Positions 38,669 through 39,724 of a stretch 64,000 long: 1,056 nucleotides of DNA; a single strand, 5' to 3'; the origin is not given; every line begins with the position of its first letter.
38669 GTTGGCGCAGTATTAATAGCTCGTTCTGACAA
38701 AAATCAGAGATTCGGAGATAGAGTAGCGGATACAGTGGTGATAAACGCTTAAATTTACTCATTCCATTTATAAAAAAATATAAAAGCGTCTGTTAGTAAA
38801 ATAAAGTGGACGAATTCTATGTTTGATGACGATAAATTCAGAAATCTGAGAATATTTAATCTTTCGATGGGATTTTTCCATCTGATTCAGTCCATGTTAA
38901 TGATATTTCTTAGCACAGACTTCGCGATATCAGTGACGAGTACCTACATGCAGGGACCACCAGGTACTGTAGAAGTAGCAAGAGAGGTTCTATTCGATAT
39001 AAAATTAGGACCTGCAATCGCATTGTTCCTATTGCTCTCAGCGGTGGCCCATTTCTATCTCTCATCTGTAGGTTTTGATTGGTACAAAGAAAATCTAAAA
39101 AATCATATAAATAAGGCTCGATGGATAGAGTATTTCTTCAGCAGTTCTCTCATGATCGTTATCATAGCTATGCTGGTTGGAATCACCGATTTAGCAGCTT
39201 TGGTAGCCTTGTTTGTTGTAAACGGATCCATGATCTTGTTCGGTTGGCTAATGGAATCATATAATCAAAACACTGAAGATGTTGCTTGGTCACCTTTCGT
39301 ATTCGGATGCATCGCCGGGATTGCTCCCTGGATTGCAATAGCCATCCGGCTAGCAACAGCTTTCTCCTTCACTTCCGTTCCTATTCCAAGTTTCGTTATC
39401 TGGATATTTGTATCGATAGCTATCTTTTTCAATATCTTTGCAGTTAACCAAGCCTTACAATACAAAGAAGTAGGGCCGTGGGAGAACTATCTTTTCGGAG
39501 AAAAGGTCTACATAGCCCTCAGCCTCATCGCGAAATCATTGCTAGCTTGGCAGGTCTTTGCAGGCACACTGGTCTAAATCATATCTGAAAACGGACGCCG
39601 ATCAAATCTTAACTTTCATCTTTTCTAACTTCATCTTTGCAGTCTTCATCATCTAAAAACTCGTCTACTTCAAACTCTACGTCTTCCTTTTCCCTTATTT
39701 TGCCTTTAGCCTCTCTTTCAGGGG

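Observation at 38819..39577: Heliorhodopsin gene in an otherwise anaerobic-looking archaeal genome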

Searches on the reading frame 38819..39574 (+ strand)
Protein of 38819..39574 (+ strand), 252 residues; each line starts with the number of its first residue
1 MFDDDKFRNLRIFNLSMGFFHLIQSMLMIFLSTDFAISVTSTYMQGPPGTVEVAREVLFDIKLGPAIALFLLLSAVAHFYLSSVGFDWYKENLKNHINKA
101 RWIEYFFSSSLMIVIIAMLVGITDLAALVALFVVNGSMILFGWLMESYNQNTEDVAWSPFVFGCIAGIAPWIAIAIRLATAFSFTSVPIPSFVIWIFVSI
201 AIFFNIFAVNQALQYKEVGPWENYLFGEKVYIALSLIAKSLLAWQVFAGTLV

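Call 3: search_protein_families(library=pfam, proteins=[window:38819-39574:+], max_evalue=0.01)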
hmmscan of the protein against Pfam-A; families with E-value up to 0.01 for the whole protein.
window:38819-39574:+ (252 aa): 1 family
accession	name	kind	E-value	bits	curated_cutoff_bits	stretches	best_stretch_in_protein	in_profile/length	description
PF18761.7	Heliorhodopsin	-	8.6e-100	333.5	26.7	1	10-251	1-242/242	Heliorhodopsin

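Call 4: search_solved_structures(query=window:38819-39574:+, show_alignments=3, max_evalue=1)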
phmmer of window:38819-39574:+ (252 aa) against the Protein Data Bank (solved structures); distinct sequences matched with E-value up to 1: 6.
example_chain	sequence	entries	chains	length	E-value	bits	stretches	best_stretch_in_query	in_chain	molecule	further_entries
6is6_A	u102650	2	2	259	3.8e-74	252.5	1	5-251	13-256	heliorhodopsin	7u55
7clj_A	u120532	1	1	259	9.1e-74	251.2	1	5-251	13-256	heliorhodopsin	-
6uh3_A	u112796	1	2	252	2.1e-71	243.5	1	7-252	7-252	Heliorhodopsin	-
9ljj_A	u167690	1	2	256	2.2e-71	243.4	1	7-252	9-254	Heliorhodopsin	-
6su3_X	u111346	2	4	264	2.5e-71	243.3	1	7-252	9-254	48C12 heliorhodopsin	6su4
9vfc_A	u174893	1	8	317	6.9e-36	127.2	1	10-250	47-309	heliorhodopsin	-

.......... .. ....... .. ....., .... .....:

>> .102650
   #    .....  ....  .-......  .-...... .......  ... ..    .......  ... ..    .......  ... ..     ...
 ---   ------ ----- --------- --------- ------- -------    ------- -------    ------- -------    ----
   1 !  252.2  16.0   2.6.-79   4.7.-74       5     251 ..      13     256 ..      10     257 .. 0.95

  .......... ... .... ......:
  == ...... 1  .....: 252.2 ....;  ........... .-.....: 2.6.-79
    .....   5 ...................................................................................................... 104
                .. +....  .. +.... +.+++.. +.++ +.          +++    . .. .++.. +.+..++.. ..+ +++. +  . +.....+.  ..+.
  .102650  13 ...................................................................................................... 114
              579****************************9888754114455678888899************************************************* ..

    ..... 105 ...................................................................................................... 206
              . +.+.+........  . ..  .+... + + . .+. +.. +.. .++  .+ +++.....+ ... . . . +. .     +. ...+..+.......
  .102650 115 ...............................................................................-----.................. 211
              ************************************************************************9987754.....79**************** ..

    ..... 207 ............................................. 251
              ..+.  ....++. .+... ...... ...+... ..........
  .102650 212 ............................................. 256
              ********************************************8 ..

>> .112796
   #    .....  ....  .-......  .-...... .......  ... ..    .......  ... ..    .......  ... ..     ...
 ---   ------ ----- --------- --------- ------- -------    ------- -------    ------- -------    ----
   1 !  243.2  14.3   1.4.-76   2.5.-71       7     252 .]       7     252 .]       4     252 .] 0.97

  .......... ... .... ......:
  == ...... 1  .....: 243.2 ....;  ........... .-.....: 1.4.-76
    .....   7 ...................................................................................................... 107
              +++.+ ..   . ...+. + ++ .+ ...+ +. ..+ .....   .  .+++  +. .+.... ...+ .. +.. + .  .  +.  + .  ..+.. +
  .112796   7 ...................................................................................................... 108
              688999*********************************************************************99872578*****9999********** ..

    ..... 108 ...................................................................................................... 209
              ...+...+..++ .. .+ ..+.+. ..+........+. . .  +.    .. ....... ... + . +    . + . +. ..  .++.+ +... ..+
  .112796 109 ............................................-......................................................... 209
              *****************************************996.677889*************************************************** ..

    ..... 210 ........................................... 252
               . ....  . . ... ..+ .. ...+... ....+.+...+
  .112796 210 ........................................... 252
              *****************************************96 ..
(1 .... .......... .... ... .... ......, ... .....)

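Call 9: find_homologous_proteins(query=window:38819-39574:+, max_evalue=1e-10)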
Query window:38819-39574:+ (252 aa): 6620 proteins with E <= 1e-10 among 8000 candidates; the best 120 are listed.
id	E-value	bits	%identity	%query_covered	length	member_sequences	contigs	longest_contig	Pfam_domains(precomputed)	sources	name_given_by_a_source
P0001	1.3e-158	544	100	100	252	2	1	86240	PF18761.8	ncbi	-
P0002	4.5e-140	483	88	100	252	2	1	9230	PF18761.8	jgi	-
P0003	1.1e-131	456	80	100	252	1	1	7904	PF18761.8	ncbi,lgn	-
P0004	6.3e-117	407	72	100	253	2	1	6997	PF18761.8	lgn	-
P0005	9.4e-117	407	72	100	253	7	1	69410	PF18761.8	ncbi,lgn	ncbi:MAG: heliorhodopsin HeR [Thermoplasmatota archaeon]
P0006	5.0e-116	404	71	99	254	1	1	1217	PF18761.8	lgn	-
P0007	2.2e-115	402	69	100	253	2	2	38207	PF18761.8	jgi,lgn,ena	-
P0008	1.0e-114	400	70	99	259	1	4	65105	PF18761.8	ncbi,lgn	ncbi:MAG: heliorhodopsin HeR [Candidatus Natronoplasma sp.]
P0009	2.3e-114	399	72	99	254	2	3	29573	PF18761.8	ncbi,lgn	-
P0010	2.6e-114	399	69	100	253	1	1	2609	PF18761.8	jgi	-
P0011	4.0e-114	398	68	100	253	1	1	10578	PF18761.8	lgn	-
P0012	5.5e-113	395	71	99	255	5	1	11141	PF18761.8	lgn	-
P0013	1.4e-112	393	70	99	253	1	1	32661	PF18761.8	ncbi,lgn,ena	-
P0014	3.4e-112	392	69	100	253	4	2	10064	PF18761.8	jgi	-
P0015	9.0e-112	391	69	99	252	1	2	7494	PF18761.8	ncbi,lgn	ncbi:MAG: heliorhodopsin HeR [Candidatus Thermoplasmatota archaeon]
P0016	1.7e-111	390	68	99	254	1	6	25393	PF18761.8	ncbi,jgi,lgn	-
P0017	3.2e-111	389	68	100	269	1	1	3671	PF18761.8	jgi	-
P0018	1.4e-110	387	70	98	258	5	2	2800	PF18761.8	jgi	-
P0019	2.5e-110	386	69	99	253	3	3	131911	PF18761.8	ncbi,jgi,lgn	-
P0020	6.6e-110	384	68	99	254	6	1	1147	PF18761.8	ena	-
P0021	6.5e-109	381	66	100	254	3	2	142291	PF18761.8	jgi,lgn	-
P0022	1.1e-108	380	66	100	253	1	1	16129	PF18761.8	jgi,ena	-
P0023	1.1e-108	380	68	98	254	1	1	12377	PF18761.8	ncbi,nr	ncbi:MAG: heliorhodopsin HeR [Candidatus Thermoplasmatota archaeon]|nr:heliorhodopsin HeR [Candidatu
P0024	1.4e-108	380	70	99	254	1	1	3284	PF18761.8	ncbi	-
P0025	2.0e-108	380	71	98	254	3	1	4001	PF18761.8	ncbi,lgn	-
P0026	3.8e-108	379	68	100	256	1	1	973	PF18761.8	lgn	-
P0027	6.3e-108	378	70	99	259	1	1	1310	PF18761.8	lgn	-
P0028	9.5e-108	377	66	99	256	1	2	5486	PF18761.8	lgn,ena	-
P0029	3.6e-107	375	66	99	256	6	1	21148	PF18761.8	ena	-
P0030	4.5e-107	375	67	99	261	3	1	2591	PF18761.8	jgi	-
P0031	2.2e-106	373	66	99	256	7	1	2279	PF18761.8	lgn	-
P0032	2.5e-106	373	66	98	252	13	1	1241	PF18761.8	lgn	-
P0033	3.6e-106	372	65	100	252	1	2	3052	PF18761.8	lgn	-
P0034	5.2e-106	372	66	99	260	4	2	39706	PF18761.8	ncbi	-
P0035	5.3e-106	372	65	100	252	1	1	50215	PF18761.8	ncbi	ncbi:MAG: heliorhodopsin HeR [Halanaerobiales bacterium]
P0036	1.2e-105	370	66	100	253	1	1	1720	PF18761.8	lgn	-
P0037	1.4e-105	370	66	100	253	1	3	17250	PF18761.8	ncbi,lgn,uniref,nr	ncbi:hypothetical protein AKJ37_07455 [candidate division MSBL1 archaeon SCGC-AAA259I09]|uniref:Heli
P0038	1.7e-105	370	66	100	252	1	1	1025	PF18761.8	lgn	-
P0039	1.8e-105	370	67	99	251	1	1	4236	PF18761.8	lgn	-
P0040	2.4e-105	369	67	99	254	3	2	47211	PF18761.8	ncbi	-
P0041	2.4e-105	369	65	100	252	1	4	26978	PF18761.8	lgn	-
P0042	3.4e-105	369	66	99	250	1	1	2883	PF18761.8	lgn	-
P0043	4.1e-105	369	66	100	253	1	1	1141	PF18761.8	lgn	-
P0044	7.2e-105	368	66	98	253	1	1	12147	PF18761.8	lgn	-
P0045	2.8e-104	366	65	99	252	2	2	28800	PF18761.8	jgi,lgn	-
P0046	4.5e-104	365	63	100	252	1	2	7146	PF18761.8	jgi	jgi:hypothetical protein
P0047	4.9e-104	365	66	98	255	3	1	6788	PF18761.8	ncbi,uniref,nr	ncbi:hypothetical protein AKJ64_02920 [candidate division MSBL1 archaeon SCGC-AAA259E17]|uniref:Heli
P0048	1.5e-103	364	64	100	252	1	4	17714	PF18761.8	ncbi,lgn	-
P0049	1.5e-103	364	65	100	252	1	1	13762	PF18761.8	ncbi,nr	ncbi:MAG: heliorhodopsin HeR [Halanaerobiales bacterium]|nr:heliorhodopsin HeR [Halanaerobiales bact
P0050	1.7e-103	363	66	100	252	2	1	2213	PF18761.8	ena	-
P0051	1.9e-103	363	65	100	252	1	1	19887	PF18761.8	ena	-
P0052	2.1e-103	363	65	99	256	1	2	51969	PF18761.8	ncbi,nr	ncbi:MAG: heliorhodopsin HeR [Candidatus Thermoplasmatota archaeon]|nr:heliorhodopsin HeR [Candidatu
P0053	2.4e-103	363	65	100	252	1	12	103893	PF18761.8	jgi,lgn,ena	-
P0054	2.6e-103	363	65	100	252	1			PF18761.8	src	-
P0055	2.7e-103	363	67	98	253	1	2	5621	PF18761.8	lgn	-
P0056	2.7e-103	363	65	100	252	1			PF18761.8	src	-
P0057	4.5e-103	362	64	99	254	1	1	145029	PF18761.8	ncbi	-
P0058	1.1e-102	361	64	100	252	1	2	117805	PF18761.8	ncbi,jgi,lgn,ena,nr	ncbi:MAG: heliorhodopsin HeR [Halanaerobiales bacterium]|nr:heliorhodopsin HeR [Halanaerobiales bact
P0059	1.4e-102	360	63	100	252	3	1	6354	PF18761.8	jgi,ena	-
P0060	1.5e-102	360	65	100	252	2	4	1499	PF18761.8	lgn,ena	-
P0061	1.7e-102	360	66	98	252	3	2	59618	PF18761.8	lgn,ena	-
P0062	4.6e-102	359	64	99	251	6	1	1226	PF18761.8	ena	-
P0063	6.5e-102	358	63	100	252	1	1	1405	PF18761.8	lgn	-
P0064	2.7e-101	356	65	99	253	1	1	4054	PF18761.8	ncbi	ncbi:MAG: heliorhodopsin HeR [Candidatus Paceibacterota bacterium]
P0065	4.5e-101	356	66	98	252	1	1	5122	PF18761.8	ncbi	-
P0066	9.4e-101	354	65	99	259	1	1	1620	PF18761.8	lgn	-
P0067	1.7e-100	354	65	99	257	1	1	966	PF18761.8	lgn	-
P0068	1.8e-100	354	72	90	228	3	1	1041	PF18761.8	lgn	-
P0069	4.9e-100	352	63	99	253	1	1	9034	PF18761.8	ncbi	-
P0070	4.1e-98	346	63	99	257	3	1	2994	PF18761.8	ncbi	ncbi:MAG: heliorhodopsin HeR [Candidatus Paceibacterota bacterium]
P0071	1.5e-97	344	62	100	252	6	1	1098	PF18761.8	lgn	-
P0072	2.2e-97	343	62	98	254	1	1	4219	PF18761.8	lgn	-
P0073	7.9e-95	335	69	89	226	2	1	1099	PF18761.8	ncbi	-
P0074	1.3e-94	334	64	94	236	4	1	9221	PF18761.8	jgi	-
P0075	2.2e-93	330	62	94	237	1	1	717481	PF18761.8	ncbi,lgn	-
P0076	1.0e-89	318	62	99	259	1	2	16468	PF18761.8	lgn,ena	-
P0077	8.7e-89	315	65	85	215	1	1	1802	PF18761.8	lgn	-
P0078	3.4e-88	313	61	100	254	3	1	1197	PF18761.8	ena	-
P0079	5.3e-88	313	60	94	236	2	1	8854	PF18761.8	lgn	-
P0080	2.7e-87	310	58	99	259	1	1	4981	PF18761.8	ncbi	-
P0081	3.3e-87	310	60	99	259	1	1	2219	PF18761.8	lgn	-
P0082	4.3e-87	310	59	99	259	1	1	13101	PF18761.8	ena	-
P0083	7.0e-87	309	56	99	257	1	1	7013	PF18761.8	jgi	-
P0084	2.0e-86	308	59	99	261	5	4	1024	PF18761.8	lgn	-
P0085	2.2e-86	307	58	98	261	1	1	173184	PF18761.8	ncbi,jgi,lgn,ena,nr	ncbi:MAG: heliorhodopsin HeR [Candidatus Berkelbacteria bacterium]|nr:heliorhodopsin HeR [Candidatus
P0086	6.1e-86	306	58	99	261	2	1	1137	PF18761.8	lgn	-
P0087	1.2e-85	305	59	99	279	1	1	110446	PF18761.8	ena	-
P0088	1.6e-85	305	60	99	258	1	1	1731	PF18761.8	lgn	-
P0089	1.9e-85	304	60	99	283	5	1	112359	PF18761.8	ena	-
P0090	4.3e-85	303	59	99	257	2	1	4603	PF18761.8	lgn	-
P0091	5.5e-85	303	59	99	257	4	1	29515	PF18761.8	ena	-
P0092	5.7e-85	303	58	100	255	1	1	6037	PF18761.8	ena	-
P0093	6.7e-85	303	58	100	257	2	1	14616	PF18761.8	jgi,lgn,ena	-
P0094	1.5e-84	301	58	100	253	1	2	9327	PF18761.8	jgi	jgi:hypothetical protein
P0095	1.8e-84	301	56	99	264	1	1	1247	PF18761.8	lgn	-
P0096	2.2e-84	301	57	99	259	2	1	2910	PF18761.8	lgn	-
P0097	4.8e-84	300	56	99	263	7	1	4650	PF18761.8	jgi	jgi:hypothetical protein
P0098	5.7e-84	299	58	99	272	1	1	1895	PF18761.8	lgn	-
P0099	6.2e-84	299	59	99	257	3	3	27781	PF18761.8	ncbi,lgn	-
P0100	6.3e-84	299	55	100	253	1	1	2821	PF18761.8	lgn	-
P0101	6.4e-84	299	55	99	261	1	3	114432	PF18761.8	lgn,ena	-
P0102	9.9e-84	299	55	99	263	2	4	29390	PF18761.8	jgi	jgi:hypothetical protein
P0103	1.1e-83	299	56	98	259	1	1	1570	PF18761.8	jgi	jgi:hypothetical protein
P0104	1.1e-83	299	58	98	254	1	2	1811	PF18761.8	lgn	-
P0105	1.3e-83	298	57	99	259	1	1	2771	PF18761.8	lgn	-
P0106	1.4e-83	298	55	99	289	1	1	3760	PF18761.8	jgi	-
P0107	1.5e-83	298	57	98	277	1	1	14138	PF18761.8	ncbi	-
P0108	1.5e-83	298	57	100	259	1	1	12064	PF18761.8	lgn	-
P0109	2.1e-83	298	56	99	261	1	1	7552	PF18761.8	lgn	-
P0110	2.3e-83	298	57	99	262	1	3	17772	PF18761.8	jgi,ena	-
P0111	2.9e-83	297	57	99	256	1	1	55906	PF18761.8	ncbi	ncbi:MAG: heliorhodopsin HeR [Candidatus Thermoplasmatota archaeon]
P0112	3.3e-83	297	57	100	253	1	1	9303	PF18761.8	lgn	-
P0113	4.0e-83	297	57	99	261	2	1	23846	PF18761.8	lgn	-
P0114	4.0e-83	297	57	100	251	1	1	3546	PF18761.8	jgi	jgi:hypothetical protein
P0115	5.5e-83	296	56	100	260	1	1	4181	PF18761.8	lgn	-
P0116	6.2e-83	296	56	100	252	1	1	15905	PF18761.8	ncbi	-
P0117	6.8e-83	296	60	99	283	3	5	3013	PF18761.8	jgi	jgi:hypothetical protein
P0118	7.5e-83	296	57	98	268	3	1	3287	PF18761.8,PF01036.25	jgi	jgi:hypothetical protein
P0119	7.7e-83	296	57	100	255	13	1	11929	PF18761.8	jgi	jgi:hypothetical protein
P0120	9.9e-83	295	57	99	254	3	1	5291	PF18761.8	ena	-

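Call 11: find_encoding_contigs(protein=P0001, flank=10000, max_places=4)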
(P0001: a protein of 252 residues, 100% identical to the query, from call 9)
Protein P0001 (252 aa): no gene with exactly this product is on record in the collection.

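Call 12: list_cluster_members(proteins=[P0001, P0002, P0003, P0005, P0008])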
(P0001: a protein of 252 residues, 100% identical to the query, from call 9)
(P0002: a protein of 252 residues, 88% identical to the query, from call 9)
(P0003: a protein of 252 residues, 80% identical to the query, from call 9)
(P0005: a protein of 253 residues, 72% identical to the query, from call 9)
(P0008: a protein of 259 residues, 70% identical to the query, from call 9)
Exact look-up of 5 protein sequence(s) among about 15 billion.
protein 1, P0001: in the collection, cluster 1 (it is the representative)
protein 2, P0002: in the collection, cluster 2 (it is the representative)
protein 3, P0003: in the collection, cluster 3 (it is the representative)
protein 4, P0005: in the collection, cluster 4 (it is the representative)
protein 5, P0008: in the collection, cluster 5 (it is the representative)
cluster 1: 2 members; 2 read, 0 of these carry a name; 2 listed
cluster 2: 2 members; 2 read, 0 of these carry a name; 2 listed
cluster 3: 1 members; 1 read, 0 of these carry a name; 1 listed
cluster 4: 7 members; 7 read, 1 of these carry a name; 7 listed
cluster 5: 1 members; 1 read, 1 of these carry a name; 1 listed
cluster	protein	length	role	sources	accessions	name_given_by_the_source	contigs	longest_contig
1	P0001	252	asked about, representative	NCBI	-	-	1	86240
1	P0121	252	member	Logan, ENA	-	-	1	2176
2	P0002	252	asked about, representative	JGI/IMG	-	-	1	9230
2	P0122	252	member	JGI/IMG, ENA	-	-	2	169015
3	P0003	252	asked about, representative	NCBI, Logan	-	-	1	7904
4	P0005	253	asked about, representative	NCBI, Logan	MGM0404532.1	MAG: heliorhodopsin HeR [Thermoplasmatota archaeon]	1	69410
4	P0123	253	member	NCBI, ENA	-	-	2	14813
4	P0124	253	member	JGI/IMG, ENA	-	-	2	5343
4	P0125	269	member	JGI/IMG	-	-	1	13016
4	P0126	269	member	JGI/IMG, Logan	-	-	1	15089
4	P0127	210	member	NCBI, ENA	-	-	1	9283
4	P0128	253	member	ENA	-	-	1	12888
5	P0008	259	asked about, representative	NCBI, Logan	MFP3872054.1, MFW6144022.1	MAG: heliorhodopsin HeR [Candidatus Natronoplasma sp.]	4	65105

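Call 14: find_related_loci(query=A1, collection=genome_contigs, flank=10000)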
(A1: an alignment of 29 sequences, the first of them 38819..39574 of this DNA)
Query A1 (252 aa) in genome_contigs; peptide patterns used: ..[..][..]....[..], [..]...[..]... (x = any residue, [..] = any of these).
600 stretches matched a pattern (row limit reached: there are more); 587 encode a relative of the query (tblastn E <= 1e-3); the best 80 are kept; 80 distinct loci.
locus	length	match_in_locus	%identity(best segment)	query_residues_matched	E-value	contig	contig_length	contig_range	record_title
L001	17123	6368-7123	64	1-252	2e-110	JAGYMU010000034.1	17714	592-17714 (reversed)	MAG: Halanaerobiales bacterium isolate M55B127 34, whole genome shotgun sequence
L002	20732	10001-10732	55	9-252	2e-91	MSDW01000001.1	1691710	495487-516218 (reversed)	MAG: Candidatus Methanohalarchaeum thermophilum isolate HMET1 HMET1_1, whole genome shotgun sequence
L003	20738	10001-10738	57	1-252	9e-90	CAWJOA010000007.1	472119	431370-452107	MAG: uncultured Chloroflexia bacterium isolate MFD02840.bin.2.336 genome assembly, contig: contig_25774, whole genome sh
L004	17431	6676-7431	56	3-251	4e-89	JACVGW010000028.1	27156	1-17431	MAG: Theionarchaea archaeon isolate SZ_28-30 SZ_28-30_NODE_45_length_27156_cov_427.344125, whole genome shotgun sequence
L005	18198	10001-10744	55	5-251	7e-87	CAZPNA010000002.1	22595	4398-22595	MAG TPA_asm: uncultured Candidatus Saccharibacteria bacterium isolate binchicken_co7_99 genome assembly, contig: NODE_33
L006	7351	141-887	57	5-251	1e-85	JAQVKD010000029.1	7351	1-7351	MAG: Candidatus Dojkabacteria bacterium isolate STE_79 NODE_28080_length_7351_cov_7.483942_Sandtown_E, whole genome shot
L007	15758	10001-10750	56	3-251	4e-85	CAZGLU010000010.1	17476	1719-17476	MAG TPA_asm: uncultured Anaerolineaceae bacterium isolate binchicken_co43_322 genome assembly, contig: NODE_5801_length_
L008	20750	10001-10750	54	3-251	2e-84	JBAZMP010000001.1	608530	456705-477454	MAG: Patescibacteria group bacterium isolate SO_2017_LW4_46 scaffold_9_c1_LW137-91_2017, whole genome shotgun sequence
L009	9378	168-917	56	4-251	5e-84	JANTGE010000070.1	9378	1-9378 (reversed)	MAG: Acidimicrobiia bacterium isolate bin10049 c_000000008379, whole genome shotgun sequence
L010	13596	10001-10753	55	3-251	7e-84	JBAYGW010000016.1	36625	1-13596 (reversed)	MAG: Patescibacteria group bacterium isolate SO_2016_GW1_134 scaffold02105_OW334_2016, whole genome shotgun sequence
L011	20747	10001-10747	54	4-251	1e-83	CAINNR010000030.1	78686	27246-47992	uncultured Candidatus Berkelbacteria bacterium isolate AlinenLipids_bin-4476 genome assembly, contig: bin-4476:30/39, wh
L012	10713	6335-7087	54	1-252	9e-84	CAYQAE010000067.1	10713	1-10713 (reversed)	MAG TPA_asm: uncultured archaeon isolate SRP141376_co1_232 genome assembly, contig: NODE_11440_length_10713_cov_3.220585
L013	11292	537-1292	54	4-251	2e-83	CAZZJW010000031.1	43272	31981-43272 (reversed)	MAG TPA_asm: uncultured Pleurocapsa sp. isolate SRP124364_co1_407 genome assembly, contig: NODE_544_length_43272_cov_11.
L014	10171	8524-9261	53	3-251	1e-83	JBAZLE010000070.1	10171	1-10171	MAG: Thermoplasmatota archaeon isolate SO_2017_LW4_160 scaffold_8283_c1_LW137-91_2017, whole genome shotgun sequence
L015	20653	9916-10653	55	8-251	2e-83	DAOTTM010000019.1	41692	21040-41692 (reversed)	MAG TPA_asm: Dehalococcoidia bacterium isolate F11_11 k119_1272414, whole genome shotgun sequence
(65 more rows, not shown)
